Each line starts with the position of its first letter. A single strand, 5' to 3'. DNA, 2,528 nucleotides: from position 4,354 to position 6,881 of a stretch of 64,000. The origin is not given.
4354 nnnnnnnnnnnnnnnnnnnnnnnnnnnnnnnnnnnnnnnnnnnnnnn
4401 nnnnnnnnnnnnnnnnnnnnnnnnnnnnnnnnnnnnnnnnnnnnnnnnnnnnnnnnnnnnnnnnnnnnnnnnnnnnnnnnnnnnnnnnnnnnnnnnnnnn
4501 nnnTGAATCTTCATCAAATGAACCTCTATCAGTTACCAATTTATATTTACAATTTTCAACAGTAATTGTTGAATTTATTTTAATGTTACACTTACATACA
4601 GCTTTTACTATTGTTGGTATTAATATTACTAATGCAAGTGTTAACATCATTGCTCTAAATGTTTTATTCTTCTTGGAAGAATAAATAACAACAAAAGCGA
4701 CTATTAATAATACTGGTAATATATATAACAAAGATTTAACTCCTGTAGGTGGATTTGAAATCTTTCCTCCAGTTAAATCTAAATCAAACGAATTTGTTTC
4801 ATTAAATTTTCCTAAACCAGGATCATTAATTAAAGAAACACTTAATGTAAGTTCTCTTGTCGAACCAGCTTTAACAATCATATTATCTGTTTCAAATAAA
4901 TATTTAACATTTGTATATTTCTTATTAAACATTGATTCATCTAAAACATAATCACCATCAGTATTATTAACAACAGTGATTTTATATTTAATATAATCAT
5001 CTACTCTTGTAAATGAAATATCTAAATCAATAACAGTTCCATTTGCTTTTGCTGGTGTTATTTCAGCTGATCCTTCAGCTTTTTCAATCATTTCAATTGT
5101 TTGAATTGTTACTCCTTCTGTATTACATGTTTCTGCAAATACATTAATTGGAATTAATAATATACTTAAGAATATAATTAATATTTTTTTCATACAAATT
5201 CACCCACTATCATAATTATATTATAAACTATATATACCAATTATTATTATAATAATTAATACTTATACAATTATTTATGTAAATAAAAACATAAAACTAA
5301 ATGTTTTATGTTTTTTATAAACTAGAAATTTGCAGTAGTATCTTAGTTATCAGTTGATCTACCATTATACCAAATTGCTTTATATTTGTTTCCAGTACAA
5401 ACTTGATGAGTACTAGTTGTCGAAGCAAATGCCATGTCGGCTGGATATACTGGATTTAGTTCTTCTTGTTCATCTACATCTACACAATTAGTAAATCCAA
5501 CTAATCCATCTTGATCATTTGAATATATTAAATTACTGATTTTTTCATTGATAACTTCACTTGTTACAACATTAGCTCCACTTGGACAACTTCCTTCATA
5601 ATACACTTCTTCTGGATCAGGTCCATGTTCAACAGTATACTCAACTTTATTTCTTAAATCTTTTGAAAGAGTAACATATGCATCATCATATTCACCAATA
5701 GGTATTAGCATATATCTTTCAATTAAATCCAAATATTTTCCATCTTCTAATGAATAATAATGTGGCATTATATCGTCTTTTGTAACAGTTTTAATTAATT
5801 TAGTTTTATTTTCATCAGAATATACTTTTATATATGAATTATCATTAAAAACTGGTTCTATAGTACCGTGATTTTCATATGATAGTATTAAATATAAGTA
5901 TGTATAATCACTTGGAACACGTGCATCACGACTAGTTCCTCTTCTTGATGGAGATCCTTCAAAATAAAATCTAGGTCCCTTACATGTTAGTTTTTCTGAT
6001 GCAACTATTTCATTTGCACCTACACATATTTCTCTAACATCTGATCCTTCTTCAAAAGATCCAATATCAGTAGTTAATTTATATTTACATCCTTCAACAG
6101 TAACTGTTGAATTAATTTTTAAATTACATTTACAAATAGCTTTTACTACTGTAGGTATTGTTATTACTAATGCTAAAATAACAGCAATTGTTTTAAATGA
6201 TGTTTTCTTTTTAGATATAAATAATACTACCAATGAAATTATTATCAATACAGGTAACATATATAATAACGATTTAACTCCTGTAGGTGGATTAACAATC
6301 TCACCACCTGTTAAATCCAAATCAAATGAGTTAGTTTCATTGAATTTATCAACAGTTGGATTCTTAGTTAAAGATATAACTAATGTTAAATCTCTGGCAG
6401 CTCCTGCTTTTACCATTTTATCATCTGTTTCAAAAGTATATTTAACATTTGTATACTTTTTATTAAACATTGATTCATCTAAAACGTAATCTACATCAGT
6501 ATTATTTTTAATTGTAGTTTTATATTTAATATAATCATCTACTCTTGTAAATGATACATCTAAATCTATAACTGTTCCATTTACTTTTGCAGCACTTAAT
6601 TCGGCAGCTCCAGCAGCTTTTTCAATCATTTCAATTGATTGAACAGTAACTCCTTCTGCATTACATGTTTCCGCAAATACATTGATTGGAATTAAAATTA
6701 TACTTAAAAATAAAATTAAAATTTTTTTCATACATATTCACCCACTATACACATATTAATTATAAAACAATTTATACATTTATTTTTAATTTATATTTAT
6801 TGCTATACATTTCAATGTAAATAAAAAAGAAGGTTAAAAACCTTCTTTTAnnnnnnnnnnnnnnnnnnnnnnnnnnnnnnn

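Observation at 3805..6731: Tandem paralogs with a complete sortase sorting signal in the middle of the protein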

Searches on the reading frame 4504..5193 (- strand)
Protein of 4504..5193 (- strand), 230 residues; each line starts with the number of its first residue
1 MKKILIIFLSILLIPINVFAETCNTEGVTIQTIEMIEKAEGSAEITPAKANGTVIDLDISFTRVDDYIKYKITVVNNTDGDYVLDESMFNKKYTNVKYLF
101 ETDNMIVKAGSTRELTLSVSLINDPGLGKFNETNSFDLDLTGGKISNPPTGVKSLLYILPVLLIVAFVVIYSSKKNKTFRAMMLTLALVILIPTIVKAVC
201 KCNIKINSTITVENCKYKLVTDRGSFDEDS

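Call 42: search_protein_representatives(alignment_id=A3)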
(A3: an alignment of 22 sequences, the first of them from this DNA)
Query: 22 sequences, 222 profile positions. Proteins with E-value up to 0.001 (for the whole library): 2021; up to 1e-10: 1463; up to 1e-30: 796. The best 150 are listed.
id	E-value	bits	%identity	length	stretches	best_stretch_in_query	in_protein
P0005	2.3e-83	295.4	-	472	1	1-221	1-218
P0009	4.4e-82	291.2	-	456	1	1-221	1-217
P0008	3.3e-81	288.3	-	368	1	1-221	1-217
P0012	6.8e-81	287.3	-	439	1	1-221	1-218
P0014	5.2e-78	277.9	-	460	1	1-221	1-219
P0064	2.7e-75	269.0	-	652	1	1-220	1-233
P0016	6.5e-74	264.5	-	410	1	1-221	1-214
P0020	5.1e-70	251.7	-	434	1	1-219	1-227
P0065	1.6e-68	246.8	-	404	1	1-220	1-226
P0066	1.6e-67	243.5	-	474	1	1-218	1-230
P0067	1.8e-67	243.4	-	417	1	1-216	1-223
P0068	9.6e-67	241.0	-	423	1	1-218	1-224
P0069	2.0e-66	240.0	-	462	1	1-218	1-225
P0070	2.3e-66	239.8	-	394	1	1-221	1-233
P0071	2.8e-66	239.5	-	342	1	1-219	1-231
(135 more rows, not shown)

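Call 53: find_homologous_proteins(query=A3, max_evalue=1e-10)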
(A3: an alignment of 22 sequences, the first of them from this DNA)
Query A3 (22 sequences) (218 aa, profile of the alignment): 15 proteins with E <= 1e-10 among 8000 candidates.
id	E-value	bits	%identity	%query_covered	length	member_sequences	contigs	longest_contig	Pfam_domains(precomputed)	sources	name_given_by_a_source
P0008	1.0e-80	288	76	100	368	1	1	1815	-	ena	-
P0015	3.4e-74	267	56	94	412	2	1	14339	-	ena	-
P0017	1.7e-70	255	31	90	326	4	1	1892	-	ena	-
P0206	3.8e-51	192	30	90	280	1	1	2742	-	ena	-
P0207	4.6e-50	188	28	92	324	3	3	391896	-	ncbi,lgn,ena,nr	ncbi:MAG: hypothetical protein IJI43_03565 [Bacilli bacterium]|nr:hypothetical protein [Bacilli bact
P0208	1.0e-47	180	32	63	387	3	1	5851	-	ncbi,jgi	jgi:hypothetical protein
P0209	3.6e-47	179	31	93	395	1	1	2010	-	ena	-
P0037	4.3e-46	175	29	57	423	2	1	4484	PF03382.21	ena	-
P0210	5.9e-46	175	26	90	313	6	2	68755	-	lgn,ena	-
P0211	7.8e-43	165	31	97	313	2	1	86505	-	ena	-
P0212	1.2e-40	157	34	40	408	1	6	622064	-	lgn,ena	-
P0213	1.8e-39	153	45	24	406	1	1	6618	-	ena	-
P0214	1.1e-26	112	35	25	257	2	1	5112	-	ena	-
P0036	2.9e-26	110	28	87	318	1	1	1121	-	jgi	jgi:hypothetical protein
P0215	1.3e-24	105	29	33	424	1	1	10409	-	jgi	-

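Call 64: search_protein_families(library=pfam, alignment_id=A4, max_evalue=0.001)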
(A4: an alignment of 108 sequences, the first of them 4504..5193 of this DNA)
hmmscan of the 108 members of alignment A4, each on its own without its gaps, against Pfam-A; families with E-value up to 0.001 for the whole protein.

A. member 1, window:4504-5193:- (230 aa): 0 families

B. families by the number of members that match (of 108 scanned): 8 families
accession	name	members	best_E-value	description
PF03382.20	DUF285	19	8.4e-67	Mycoplasma protein of unknown function, DUF285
PF13306.12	LRR_5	3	2.9e-27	BspA type Leucine rich repeat region (6 copies)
PF19789.6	DUF6273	3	1.1e-16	Domain of unknown function (DUF6273)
PF14264.12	Glucos_trans_II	3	0.00011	Glucosyl transferase GtrII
PF05738.19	Cna_B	2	3.3e-21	Cna protein B-type domain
PF23952.1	LRR_EndoS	2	1.2e-05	Endo-beta-N-acetylglucosaminidase EndoS LRR domain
PF13855.12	LRR_8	1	8.2e-05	Leucine rich repeat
PF14037.11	YoqO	1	0.00091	YoqO-like protein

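Call 65: predict_structure(alignment_id=A4)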
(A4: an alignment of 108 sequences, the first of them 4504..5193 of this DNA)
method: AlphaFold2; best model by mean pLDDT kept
length: 230 residues; sequences in the alignment: 108
mean_pLDDT: 83.9   pTM: 0.71
mean pLDDT of the five models: 83.9, 83.1, 81.5, 80.1, 78.8
residues with pLDDT >= 90: 117; 70-90: 65; 50-70: 47; < 50: 1
segments of 3 or more residues with pLDDT < 50: none
pLDDT, mean of each block of 10 residues (from residue 1): 73 61 81 98 97 97 97 94 93 97 95 98 90 96 60 69 80 76 76 66 95 76 64
secondary structure, 60 per line:
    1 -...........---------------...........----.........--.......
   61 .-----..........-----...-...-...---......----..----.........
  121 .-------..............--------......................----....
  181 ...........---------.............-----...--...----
elements in order: H2-12 E28-38 E43-51 E54-61 E67-76 E82-84 E90-92 E96-101 E112-121 E129-142 H151-172 H177-191 E201-213 E219-221 E224-226

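Call 68: fold_search(model_id=the predicted structure, library=pdb)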
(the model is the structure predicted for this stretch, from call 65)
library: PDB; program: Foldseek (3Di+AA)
matches with E <= 10: 986; with E <= 0.001: 0
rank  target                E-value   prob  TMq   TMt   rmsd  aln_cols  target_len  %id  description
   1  7n61_1B               2.4e-03  1.00  0.33  0.14  11.6       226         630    6  structure of C2 projections and MIPs (released 2022-05-18)
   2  9ijj_h                3.9e-03  1.00  0.36  0.07  11.0       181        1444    6  In situ structure of the central apparatus in mouse sperm axoneme. (released 2025-06-04)
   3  9ijj_P                4.6e-03  0.99  0.31  0.14  12.7       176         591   12  In situ structure of the central apparatus in mouse sperm axoneme. (released 2025-06-04)
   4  4lk4                  5.5e-03  0.99  0.27  0.20   5.2       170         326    8  Structure of Vibrio cholerae VesB protease (released 2014-02-05)
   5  3qbt_F                5.5e-03  0.96  0.25  0.37  10.0       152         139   11  Crystal structure of OCRL1 540-678 in complex with Rab8a:GppNHp (released 2011-03-23)
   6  9fh8_C                7.7e-03  0.89  0.29  0.26  14.4       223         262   13  Crystal structure of the SPD-2 domain of Apis dorsata CEP192 (released 2025-03-26)
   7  8p4l_A                8.6e-03  0.99  0.33  0.16   8.3       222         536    7  Beta-N-acetylgalactosaminidase from Niabella aurantiaca (released 2024-01-17)
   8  7sqc_T1               1.3e-02  0.92  0.27  0.12  11.1       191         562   10  Ciliary C1 central pair apparatus isolated from Chlamydomonas reinhardtii (released 2022-04-13)
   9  7som_D                1.6e-02  0.96  0.33  0.06  12.6       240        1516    6  Ciliary C2 central pair apparatus isolated from Chlamydomonas reinhardtii (released 2022-04-13)
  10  2cri_MODEL_1_A        1.6e-02  0.95  0.30  0.44  16.9       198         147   10  Solution structure of the MSP domain of mouse VAMP-associated proteinA (released 2005-11-20)
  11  6tqr_A                1.7e-02  0.99  0.31  0.50  12.3       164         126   12  The crystal structure of the MSP domain of human VAP-A in complex with the Phospho-FFAT motif of STARD3. (released 2020-11-18)
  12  9fh8_B                2.2e-02  0.75  0.28  0.26  14.9       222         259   13  Crystal structure of the SPD-2 domain of Apis dorsata CEP192 (released 2025-03-26)
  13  2r39                  2.5e-02  0.87  0.22  0.40  11.4       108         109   18  Crystal structure of FixG-related protein from Vibrio parahaemolyticus (released 2007-09-11)
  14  9csd_A                2.6e-02  0.99  0.34  0.11   9.8       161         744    6  The Ectodomains of SPRING and S1P with the inhibitor PF-429242 (released 2025-04-23)
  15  8v9v                  3.5e-02  0.66  0.29  0.37  16.9       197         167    9  Yeh-like adhesin YhlD receptor binding domain (released 2025-06-11)
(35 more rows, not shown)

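Call 82: find_related_loci(query=A6, collection=metagenome_contigs, flank=10000)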
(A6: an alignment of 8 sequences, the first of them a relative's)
Query A6 (404 aa) in metagenome_contigs; peptide patterns used: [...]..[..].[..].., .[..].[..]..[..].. (x = any residue, [..] = any of these).
597 stretches matched a pattern; 70 encode a relative of the query (tblastn E <= 1e-3); 69 distinct loci.
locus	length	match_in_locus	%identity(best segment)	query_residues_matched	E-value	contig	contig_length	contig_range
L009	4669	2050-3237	39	1-383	5e-74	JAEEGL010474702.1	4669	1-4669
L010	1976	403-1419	44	1-354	4e-77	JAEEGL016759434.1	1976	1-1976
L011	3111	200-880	56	1-221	1e-73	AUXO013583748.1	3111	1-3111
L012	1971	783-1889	43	18-383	8e-74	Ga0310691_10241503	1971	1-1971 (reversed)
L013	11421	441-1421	40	1-342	3e-68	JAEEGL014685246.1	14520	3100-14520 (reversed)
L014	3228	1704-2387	54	1-222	4e-68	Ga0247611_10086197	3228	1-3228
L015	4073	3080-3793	51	1-233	3e-66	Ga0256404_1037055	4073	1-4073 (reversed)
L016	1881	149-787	53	15-221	5e-68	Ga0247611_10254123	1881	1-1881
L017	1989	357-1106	49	1-242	1e-66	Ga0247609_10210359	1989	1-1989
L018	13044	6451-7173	53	1-234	8e-64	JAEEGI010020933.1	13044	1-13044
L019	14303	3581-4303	53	1-234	8e-64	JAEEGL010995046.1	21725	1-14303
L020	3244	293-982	55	1-226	1e-62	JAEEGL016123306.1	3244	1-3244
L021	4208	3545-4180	55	16-224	4e-62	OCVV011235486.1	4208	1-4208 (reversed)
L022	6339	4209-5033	48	1-258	4e-62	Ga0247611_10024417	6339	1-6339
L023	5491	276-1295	42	1-342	4e-62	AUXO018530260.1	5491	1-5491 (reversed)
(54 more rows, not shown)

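Call 86: search_protein_families(library=ncbifam, alignment_id=A4, max_evalue=0.001)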
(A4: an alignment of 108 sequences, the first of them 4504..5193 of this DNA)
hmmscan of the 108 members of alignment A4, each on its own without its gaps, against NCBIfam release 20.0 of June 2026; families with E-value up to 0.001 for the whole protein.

A. member 1, window:4504-5193:- (230 aa): 0 families

B. families by the number of members that match (of 108 scanned): 14 families
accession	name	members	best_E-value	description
TIGR02167.2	Liste_lipo_26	19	5.9e-90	PARCEL repeat-containing surface protein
NF045896.1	Mbov_0838_LP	15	1.2e-33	Mbov_0838 family PARCEL repeat surface lipoprotein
TIGR01167.1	LPXTG_anchor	6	1.1e-05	LPXTG cell wall anchor domain-containing protein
NF047961.1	adhesin_HupY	3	2.7e-17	leucine-rich repeat adhesin HupY/LrrG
NF053819.1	EF0750_LPXTG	3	2.1e-06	EF2685/EF0750 family sortase-dependent surface protein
TIGR03656.1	IsdC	3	0.00018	heme uptake protein IsdC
NF038162.1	RtcB_rel_intein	1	1.7e-06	intein-containing RtcB family protein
TIGR01445.1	intein_Nterm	1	3.1e-05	intein N-terminal splicing region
TIGR01494.1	ATPase_P-type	1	6.3e-05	HAD-IC family P-type ATPase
TIGR02872.1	spore_ytvI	1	0.00015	sporulation integral membrane protein YtvI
NF008985.0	PRK12331.1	1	0.00022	oxaloacetate decarboxylase subunit alpha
NF046001.1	SecDF_plasm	1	0.00036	protein translocase subunit SecDF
TIGR04370.1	glyco_rpt_poly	1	0.00089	oligosaccharide repeat unit polymerase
TIGR01451.2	B_ant_repeat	1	0.00096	DUF11 type repeat protein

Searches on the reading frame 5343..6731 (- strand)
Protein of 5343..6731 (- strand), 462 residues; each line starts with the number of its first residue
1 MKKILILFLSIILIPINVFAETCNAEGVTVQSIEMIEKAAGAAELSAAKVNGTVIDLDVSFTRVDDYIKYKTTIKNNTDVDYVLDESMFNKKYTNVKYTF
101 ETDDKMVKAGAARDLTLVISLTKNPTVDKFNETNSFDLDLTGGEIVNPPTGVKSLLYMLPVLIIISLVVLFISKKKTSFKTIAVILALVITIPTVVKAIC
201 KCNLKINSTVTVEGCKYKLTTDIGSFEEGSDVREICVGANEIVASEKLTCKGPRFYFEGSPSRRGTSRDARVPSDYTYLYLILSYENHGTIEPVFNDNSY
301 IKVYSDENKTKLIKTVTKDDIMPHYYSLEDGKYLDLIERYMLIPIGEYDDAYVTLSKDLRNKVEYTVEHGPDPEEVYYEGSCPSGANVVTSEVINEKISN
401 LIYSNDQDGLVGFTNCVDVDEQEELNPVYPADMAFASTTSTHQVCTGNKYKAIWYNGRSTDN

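Call 3: search_protein_families(library=pfam, proteins=[window:5343-6731:-], max_evalue=1)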
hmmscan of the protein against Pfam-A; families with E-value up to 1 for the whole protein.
window:5343-6731:- (462 aa): 1 family
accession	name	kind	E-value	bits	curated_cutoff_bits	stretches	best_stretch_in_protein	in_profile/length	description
PF03334.19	PhaG_MnhG_YufB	-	0.35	11.6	23.4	1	161-202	38-78/80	Na+/H+ antiporter subunit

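Call 4: search_protein_families(library=ncbifam, proteins=[window:5343-6731:-], max_evalue=1)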
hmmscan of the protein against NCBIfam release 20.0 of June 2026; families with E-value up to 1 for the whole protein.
window:5343-6731:- (462 aa): 1 family
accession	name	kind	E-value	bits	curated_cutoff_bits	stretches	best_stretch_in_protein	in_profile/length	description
TIGR01300.1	CPA3_mnhG_phaG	equivalog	0.27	11.6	63.1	1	163-206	41-85/97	monovalent cation/H(+) antiporter subunit G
